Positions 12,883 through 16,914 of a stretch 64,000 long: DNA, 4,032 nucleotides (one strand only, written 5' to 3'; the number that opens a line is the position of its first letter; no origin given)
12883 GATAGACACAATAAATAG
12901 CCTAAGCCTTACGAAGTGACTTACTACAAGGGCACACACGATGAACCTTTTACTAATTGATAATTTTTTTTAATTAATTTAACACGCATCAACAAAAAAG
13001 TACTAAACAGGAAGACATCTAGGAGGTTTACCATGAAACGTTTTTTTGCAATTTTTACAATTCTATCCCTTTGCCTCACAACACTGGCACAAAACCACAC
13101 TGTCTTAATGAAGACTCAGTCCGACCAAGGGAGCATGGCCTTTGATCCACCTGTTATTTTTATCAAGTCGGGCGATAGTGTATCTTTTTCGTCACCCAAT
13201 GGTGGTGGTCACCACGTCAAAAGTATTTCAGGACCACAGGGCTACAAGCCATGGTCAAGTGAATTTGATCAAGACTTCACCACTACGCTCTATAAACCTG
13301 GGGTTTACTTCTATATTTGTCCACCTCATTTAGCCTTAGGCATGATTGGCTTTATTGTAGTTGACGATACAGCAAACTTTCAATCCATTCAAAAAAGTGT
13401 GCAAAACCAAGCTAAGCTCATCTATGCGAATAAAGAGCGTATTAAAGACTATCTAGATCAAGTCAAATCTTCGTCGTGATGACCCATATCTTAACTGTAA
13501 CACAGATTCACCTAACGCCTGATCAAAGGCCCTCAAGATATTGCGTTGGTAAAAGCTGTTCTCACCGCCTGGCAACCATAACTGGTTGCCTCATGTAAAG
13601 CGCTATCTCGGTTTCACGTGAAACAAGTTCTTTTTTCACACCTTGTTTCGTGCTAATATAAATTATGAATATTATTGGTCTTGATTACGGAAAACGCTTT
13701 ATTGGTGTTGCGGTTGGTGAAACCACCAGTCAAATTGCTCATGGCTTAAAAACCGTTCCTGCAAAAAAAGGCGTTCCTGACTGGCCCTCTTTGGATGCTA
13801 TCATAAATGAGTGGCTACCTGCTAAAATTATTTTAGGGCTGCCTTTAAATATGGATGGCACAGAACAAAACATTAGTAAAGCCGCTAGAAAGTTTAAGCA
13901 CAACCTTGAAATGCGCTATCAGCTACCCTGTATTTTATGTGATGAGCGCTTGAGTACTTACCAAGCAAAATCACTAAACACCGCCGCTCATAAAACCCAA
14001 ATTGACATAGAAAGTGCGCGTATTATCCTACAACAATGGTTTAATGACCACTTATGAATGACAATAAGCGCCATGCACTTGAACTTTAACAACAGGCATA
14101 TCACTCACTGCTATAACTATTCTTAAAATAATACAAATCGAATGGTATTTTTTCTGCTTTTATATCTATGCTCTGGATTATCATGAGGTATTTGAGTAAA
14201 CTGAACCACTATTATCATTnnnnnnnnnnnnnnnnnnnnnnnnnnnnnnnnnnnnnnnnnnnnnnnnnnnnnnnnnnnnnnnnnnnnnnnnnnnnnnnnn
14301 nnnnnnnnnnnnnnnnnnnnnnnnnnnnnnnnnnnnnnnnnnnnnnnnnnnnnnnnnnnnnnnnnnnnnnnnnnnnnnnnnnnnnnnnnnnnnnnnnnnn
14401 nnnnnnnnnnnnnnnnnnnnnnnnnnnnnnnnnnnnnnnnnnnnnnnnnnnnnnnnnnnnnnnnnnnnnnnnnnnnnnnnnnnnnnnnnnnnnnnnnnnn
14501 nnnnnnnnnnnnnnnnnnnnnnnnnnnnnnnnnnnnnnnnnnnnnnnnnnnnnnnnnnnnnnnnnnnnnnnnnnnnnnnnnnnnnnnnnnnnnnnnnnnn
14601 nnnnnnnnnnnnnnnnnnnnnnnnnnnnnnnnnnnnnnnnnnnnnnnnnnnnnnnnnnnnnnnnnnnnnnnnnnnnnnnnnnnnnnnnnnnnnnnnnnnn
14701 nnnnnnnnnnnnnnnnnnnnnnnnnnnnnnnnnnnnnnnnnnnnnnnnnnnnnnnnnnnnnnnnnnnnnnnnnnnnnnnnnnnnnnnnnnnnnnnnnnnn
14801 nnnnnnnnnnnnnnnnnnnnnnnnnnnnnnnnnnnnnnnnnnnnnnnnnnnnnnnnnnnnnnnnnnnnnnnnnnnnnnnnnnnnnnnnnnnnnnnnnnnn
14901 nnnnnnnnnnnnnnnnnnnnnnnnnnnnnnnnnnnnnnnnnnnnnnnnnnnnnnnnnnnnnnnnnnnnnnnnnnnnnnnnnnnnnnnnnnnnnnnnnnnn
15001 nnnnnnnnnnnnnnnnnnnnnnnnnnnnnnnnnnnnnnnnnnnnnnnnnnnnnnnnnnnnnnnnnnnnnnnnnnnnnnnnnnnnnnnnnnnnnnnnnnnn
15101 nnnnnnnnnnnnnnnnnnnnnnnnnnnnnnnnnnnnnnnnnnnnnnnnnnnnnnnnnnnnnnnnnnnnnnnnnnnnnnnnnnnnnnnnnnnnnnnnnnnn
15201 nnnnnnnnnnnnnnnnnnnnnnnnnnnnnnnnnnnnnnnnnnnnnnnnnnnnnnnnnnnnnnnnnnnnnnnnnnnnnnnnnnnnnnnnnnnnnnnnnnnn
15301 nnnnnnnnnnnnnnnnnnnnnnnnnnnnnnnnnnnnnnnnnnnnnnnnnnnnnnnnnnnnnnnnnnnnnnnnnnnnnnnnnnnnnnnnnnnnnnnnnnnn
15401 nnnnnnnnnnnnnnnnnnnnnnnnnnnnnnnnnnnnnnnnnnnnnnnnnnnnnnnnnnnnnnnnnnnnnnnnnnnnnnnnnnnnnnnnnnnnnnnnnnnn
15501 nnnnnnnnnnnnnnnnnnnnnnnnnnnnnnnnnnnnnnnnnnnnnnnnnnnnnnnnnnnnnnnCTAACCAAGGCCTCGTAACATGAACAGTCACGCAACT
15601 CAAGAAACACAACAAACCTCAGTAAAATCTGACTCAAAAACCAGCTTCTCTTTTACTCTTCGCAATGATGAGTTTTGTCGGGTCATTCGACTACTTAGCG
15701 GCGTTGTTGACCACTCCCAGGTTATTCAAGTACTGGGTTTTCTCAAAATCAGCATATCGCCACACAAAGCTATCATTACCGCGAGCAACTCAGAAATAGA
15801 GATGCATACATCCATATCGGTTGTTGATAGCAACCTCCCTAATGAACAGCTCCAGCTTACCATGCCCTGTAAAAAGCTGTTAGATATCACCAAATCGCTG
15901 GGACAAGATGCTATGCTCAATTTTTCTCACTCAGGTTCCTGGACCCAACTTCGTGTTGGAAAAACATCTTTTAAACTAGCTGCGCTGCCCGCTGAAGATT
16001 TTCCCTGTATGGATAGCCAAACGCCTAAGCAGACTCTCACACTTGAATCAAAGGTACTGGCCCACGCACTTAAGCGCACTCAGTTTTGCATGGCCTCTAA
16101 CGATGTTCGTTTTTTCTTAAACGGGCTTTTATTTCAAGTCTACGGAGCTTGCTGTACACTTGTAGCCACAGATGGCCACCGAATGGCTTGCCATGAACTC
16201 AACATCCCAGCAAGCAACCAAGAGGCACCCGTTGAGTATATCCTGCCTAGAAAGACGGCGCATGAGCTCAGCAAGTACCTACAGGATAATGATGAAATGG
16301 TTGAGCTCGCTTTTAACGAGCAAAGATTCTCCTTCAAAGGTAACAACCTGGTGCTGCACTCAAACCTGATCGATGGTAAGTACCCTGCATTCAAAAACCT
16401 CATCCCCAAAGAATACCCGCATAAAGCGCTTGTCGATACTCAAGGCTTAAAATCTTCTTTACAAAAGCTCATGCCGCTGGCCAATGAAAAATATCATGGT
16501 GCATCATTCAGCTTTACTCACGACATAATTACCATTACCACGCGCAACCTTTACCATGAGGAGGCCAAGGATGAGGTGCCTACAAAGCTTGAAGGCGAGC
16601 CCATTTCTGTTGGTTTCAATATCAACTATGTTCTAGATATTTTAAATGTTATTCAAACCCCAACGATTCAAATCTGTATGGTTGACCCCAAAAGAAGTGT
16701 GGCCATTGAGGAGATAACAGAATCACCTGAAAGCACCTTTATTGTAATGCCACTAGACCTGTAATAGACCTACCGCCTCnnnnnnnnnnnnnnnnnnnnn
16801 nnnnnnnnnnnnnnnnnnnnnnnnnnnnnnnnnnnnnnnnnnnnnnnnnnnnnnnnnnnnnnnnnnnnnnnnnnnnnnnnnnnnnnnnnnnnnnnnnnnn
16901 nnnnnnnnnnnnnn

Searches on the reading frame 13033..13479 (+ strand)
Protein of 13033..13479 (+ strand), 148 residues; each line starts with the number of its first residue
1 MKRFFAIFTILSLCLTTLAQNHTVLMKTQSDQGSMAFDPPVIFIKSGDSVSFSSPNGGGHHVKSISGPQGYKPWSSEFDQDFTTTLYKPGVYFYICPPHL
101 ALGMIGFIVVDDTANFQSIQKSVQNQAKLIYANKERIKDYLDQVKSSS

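Call 68: search_protein_families(library=pfam, proteins=[window:13033-13479:+], max_evalue=0.00001)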
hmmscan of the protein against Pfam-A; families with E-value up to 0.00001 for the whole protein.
window:13033-13479:+ (148 aa): 1 family
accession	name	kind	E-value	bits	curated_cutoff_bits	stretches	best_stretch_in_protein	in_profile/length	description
PF00127.26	Copper-bind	-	5.2e-12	46.5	21.2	1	26-110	3-98/99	Copper binding proteins, plastocyanin/azurin family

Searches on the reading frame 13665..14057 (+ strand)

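Call 68: search_protein_families(library=pfam, proteins=[window:13665-14057:+], max_evalue=0.00001)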
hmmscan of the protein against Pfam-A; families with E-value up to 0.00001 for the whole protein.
window:13665-14057:+ (130 aa): 1 family
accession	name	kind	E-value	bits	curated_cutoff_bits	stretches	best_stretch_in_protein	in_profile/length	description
PF03652.20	RuvX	-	1.4e-36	126.2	29.2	1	1-127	1-133/134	Holliday junction resolvase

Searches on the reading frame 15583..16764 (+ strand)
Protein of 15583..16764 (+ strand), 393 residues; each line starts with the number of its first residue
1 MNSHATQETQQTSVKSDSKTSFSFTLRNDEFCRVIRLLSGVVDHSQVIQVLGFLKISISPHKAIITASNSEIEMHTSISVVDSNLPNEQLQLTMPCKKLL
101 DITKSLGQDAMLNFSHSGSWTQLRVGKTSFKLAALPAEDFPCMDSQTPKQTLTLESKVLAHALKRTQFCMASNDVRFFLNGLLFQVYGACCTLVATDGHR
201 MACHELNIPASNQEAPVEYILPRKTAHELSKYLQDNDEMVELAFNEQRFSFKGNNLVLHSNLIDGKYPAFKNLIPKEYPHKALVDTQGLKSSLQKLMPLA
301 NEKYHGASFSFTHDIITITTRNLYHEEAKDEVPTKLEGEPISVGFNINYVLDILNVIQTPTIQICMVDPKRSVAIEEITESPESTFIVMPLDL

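Call 68: search_protein_families(library=pfam, proteins=[window:15583-16764:+], max_evalue=0.00001)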
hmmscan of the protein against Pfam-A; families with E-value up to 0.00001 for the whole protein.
window:15583-16764:+ (393 aa): 3 families
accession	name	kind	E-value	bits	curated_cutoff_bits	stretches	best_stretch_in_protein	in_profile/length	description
PF02767.21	DNA_pol3_beta_2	-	7.7e-34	116.9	27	1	153-268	1-115/116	DNA polymerase III beta subunit, central domain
PF02768.20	DNA_pol3_beta_3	-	2.1e-25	89.3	27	1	271-390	1-119/121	DNA polymerase III beta subunit, C-terminal domain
PF00712.24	DNA_pol3_beta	-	6.4e-22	78.4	24.4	1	23-144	2-120/120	DNA polymerase III beta subunit, N-terminal domain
